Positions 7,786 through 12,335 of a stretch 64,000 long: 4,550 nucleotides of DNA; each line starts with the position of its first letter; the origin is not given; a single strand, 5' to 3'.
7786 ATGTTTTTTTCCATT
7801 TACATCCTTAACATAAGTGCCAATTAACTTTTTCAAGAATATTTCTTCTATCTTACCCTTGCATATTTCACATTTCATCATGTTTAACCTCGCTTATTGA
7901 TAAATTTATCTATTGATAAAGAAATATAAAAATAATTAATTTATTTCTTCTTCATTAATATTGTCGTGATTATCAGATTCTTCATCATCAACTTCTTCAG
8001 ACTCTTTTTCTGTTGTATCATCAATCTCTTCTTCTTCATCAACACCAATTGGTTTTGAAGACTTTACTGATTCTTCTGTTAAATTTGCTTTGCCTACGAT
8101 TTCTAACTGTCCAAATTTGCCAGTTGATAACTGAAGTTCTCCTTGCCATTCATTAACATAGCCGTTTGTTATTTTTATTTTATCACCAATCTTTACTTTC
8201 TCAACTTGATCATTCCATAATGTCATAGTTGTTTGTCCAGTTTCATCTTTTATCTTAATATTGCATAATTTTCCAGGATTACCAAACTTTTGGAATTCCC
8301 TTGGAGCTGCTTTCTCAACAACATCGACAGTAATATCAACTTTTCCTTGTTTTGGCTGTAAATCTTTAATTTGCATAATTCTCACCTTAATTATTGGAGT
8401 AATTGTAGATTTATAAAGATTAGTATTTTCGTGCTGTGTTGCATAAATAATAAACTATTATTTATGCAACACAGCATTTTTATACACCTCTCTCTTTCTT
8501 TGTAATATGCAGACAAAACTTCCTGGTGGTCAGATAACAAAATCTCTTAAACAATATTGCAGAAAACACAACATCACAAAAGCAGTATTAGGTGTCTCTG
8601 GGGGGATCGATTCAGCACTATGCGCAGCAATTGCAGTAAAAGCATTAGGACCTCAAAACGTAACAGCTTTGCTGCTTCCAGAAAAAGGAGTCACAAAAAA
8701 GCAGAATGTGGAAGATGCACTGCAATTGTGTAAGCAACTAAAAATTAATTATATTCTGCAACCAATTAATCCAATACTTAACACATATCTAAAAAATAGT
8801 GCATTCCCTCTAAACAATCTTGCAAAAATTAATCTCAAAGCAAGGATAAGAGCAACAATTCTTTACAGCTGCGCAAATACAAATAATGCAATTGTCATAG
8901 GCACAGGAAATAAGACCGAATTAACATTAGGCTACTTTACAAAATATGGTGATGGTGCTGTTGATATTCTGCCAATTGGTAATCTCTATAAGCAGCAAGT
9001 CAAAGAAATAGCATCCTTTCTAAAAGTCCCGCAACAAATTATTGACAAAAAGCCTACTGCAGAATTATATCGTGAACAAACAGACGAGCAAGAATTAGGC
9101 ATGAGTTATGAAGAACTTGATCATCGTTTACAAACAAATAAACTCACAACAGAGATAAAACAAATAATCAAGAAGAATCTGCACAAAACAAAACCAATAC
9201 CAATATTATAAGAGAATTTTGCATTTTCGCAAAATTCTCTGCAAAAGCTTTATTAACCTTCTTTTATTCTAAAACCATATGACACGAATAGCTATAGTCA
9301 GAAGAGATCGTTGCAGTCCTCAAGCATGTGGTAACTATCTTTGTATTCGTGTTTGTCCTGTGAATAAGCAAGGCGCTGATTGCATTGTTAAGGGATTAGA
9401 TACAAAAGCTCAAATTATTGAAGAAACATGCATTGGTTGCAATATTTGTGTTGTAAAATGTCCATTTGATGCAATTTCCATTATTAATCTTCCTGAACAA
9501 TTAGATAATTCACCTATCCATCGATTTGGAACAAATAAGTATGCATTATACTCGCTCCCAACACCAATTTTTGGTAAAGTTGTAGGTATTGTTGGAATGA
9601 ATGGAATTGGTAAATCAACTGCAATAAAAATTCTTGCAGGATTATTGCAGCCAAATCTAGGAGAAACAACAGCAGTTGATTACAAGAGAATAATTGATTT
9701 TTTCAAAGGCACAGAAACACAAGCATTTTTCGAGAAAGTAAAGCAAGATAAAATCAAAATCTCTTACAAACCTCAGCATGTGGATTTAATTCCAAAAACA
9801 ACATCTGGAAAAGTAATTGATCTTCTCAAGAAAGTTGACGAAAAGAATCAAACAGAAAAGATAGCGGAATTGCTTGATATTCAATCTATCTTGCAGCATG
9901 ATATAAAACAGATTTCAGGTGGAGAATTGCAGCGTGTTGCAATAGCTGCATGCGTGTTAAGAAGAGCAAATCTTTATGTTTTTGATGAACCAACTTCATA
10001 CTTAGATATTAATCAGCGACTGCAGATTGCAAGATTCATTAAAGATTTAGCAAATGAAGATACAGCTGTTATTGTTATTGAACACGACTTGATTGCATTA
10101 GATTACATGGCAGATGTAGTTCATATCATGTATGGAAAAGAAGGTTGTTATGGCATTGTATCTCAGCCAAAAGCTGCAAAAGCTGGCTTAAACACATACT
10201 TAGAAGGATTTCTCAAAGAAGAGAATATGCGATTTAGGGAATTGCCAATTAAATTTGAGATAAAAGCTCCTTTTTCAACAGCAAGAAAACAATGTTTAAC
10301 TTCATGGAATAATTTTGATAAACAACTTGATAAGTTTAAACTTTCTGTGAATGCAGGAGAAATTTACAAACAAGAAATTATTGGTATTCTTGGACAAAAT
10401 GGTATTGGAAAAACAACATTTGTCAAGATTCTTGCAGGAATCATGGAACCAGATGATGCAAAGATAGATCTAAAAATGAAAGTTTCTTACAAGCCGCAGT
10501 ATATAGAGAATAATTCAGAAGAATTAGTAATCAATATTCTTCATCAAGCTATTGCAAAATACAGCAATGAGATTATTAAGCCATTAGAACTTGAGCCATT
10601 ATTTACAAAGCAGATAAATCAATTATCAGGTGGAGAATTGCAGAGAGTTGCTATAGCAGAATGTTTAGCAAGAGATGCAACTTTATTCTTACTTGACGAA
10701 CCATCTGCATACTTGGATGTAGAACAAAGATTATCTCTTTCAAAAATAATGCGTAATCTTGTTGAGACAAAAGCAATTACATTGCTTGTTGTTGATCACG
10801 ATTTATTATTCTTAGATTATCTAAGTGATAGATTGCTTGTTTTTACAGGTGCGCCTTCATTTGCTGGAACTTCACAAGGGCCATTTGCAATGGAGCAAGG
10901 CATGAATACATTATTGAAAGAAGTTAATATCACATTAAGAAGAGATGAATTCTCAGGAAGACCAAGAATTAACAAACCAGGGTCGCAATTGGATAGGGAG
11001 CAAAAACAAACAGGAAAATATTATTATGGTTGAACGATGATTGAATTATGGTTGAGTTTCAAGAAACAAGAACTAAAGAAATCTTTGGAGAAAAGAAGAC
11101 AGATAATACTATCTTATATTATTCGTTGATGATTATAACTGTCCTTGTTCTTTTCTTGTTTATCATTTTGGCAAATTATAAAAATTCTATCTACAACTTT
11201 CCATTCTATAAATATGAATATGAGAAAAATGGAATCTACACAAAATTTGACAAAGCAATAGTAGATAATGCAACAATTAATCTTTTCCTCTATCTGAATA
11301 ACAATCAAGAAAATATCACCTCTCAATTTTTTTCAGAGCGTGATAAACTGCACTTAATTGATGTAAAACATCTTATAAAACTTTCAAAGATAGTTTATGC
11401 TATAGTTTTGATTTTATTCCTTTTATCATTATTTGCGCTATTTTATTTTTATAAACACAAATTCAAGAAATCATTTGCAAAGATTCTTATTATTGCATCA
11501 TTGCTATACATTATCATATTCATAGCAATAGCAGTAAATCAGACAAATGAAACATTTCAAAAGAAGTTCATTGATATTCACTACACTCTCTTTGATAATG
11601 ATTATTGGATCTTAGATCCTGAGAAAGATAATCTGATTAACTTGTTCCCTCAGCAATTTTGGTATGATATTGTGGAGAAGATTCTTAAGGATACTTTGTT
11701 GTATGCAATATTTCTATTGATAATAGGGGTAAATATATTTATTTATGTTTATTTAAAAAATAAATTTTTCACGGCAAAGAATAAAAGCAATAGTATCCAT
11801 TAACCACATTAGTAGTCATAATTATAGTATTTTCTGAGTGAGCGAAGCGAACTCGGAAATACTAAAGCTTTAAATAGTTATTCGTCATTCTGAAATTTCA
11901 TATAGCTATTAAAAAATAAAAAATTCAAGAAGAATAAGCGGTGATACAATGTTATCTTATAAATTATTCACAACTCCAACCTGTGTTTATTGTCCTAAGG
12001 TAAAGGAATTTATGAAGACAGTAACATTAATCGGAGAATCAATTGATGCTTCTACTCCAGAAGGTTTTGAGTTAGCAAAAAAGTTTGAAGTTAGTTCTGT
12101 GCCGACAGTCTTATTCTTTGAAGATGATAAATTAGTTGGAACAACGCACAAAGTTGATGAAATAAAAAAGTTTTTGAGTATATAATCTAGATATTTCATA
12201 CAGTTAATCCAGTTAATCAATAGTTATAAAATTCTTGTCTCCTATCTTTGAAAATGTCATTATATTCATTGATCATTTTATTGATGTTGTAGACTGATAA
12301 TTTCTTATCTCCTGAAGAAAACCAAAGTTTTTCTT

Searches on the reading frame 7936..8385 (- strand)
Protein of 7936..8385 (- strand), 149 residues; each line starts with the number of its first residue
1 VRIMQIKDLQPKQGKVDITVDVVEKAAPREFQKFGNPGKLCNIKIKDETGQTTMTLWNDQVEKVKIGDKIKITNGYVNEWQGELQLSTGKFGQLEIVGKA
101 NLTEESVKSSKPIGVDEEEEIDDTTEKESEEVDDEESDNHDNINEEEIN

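Call 8: search_protein_families(library=ncbifam, proteins=[window:7936-8385:-])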
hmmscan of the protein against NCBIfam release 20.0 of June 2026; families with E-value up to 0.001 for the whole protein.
window:7936-8385:- (149 aa): 15 families
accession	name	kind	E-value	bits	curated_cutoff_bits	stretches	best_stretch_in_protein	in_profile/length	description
NF005049.0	PRK06461.1-3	equivalog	5.2e-21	75.3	188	1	3-98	4-100/144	single-stranded DNA-binding protein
NF009034.0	PRK12366.1-5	equivalog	2.6e-14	52.5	789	1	5-89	63-151/642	replication factor A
NF009032.0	PRK12366.1-3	equivalog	3.4e-14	52.1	773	1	5-100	63-162/651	replication factor A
NF005554.0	PRK07218.1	equivalog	3.8e-14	52.5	447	1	3-111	58-163/423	Single-stranded DNA binding protein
NF005050.0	PRK06461.1-4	equivalog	5e-13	49.4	176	1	4-101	6-103/151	single-stranded DNA-binding protein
NF005551.0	PRK07211.1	equivalog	1.1e-12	48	575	1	5-99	163-261/485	single-stranded DNA binding protein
NF005051.0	PRK06461.1-5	equivalog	6.2e-12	45.8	235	1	5-103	4-102/146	single-stranded DNA-binding protein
NF012035.0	PRK15491.1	equivalog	7.8e-12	45.1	362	1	3-96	166-265/374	replication factor A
NF009030.0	PRK12366.1-1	equivalog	9e-12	44.2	1147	1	3-90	186-277/796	replication factor A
NF009031.0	PRK12366.1-2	equivalog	9.5e-11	40.9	767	1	4-95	68-161/647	replication factor A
NF006255.0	PRK08402.1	equivalog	2e-10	40.2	442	1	3-81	62-145/355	replication factor A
NF005048.0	PRK06461.1-1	equivalog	2.1e-10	41.2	230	1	6-92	5-91/148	single-stranded DNA-binding protein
NF011288.0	PRK14699.1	equivalog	3.9e-09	35.9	544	1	5-81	168-248/484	replication factor A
TIGR00617.1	rpa1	subfamily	7.1e-07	28.1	334.2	1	2-76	179-251/608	replication factor-a protein 1 (rpa1)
NF004998.0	PRK06386.1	equivalog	0.00062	19.2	556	1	4-89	3-86/358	replication factor A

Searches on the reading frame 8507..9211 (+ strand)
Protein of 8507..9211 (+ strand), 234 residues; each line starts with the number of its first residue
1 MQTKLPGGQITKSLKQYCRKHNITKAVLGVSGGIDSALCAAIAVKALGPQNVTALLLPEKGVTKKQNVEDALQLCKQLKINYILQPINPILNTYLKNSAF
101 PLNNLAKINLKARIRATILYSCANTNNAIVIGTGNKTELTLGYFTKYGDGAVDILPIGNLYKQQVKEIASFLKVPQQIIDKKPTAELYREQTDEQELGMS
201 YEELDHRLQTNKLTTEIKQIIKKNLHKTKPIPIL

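Call 49: search_protein_families(library=pfam, proteins=[window:8507-9211:+], max_evalue=0.00001)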
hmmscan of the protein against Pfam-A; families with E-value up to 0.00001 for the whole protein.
window:8507-9211:+ (234 aa): 1 family
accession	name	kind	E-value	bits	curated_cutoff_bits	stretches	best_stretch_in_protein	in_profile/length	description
PF02540.23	NAD_synthase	-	2.4e-75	253.2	21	1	9-226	4-221/242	NAD synthase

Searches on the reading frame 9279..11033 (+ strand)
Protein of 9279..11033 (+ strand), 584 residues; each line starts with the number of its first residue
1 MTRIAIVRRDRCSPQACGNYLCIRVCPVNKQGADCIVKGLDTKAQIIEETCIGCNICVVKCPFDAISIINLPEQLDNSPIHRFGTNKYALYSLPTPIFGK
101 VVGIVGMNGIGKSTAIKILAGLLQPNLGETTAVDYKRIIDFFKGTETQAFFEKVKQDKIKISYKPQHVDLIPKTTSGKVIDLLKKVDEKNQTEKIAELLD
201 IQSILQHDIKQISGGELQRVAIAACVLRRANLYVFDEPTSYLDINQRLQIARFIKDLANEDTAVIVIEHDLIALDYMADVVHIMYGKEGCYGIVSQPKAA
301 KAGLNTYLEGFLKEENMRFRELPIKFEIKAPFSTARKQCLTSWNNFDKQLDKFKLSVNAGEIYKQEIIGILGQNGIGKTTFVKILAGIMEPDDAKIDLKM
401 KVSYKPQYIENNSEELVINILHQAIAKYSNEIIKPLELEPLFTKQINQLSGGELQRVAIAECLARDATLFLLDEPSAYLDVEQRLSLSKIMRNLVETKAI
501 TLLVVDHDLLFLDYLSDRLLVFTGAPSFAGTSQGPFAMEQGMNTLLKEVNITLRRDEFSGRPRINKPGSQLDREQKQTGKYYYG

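Call 49: search_protein_families(library=pfam, proteins=[window:9279-11033:+], max_evalue=0.00001)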
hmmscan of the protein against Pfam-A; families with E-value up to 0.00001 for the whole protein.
window:9279-11033:+ (584 aa): 6 families
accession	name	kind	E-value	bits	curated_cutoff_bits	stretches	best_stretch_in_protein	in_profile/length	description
PF00005.33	ABC_tran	-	9.6e-45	153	25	2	99-240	11-137/137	ABC transporter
PF02463.25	SMC_N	-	1e-12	48.4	40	1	97-287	22-215/220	RecF/RecN/SMC N terminal domain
PF13304.12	AAA_21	-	3.2e-11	44.3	27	0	102-160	2-61/304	AAA domain, putative AbiEii toxin, Type IV TA system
PF00037.32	Fer4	-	1.4e-07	31.5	21.1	1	45-67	2-24/24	4Fe-4S binding domain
PF04068.21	Fer4_RLI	-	1.4e-06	28.3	23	1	2-32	1-33/35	Possible Fer4-like domain in RNase L inhibitor, RLI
PF14697.11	Fer4_21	-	5e-06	27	35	0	6-67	2-58/59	4Fe-4S dicluster domain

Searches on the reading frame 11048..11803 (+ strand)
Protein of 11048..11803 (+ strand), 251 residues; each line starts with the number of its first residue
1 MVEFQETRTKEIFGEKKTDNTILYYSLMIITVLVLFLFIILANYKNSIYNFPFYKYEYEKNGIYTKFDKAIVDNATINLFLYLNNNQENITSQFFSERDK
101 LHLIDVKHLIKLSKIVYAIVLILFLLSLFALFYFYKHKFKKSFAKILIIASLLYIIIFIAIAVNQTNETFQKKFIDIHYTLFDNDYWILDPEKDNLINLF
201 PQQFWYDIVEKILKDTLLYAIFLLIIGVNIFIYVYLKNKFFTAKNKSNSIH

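Call 8: search_protein_families(library=ncbifam, proteins=[window:11048-11803:+])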
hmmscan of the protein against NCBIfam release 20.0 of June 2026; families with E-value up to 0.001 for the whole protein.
window:11048-11803:+ (251 aa): 2 families
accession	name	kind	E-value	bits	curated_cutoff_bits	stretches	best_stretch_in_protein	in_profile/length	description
TIGR01906.1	integ_TIGR01906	hypoth_equivalog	4.1e-21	75.8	74.8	1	22-227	4-198/207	TIGR01906 family membrane protein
NF051877.1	lptranacylLit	equivalog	6e-12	45.7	400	1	85-239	78-218/220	lipoprotein intramolecular transacylase Lit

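Call 12: find_encoding_contigs(protein=window:11048-11803:+, flank=10000, max_places=6)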
Protein window:11048-11803:+ (251 aa): no gene with exactly this product is on record in the collection.
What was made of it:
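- Tried and rejected: find_encoding_contigs for a window protein found nothing on record (call 12).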

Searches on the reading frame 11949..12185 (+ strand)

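Call 8: search_protein_families(library=ncbifam, proteins=[window:11949-12185:+])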
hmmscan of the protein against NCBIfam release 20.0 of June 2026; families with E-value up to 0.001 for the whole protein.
window:11949-12185:+ (78 aa): 4 families
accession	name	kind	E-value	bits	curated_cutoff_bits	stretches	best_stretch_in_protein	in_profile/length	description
TIGR02187.2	PDO_seleno_TRX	equivalog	1.1e-09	38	185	1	4-74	132-205/209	protein disulfide oxidoreductase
TIGR00411.1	redox_disulf_1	equivalog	9.2e-08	32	92.75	1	4-68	3-71/82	MJ0307 family thioredoxin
TIGR02196.1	GlrX_YruB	hypoth_equivalog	6.9e-05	23.3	88.55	1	5-64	3-63/74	glutaredoxin-like protein, YruB-family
TIGR01068.1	thioredoxin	equivalog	0.0002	21.5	96.8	1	34-69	52-87/101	thioredoxin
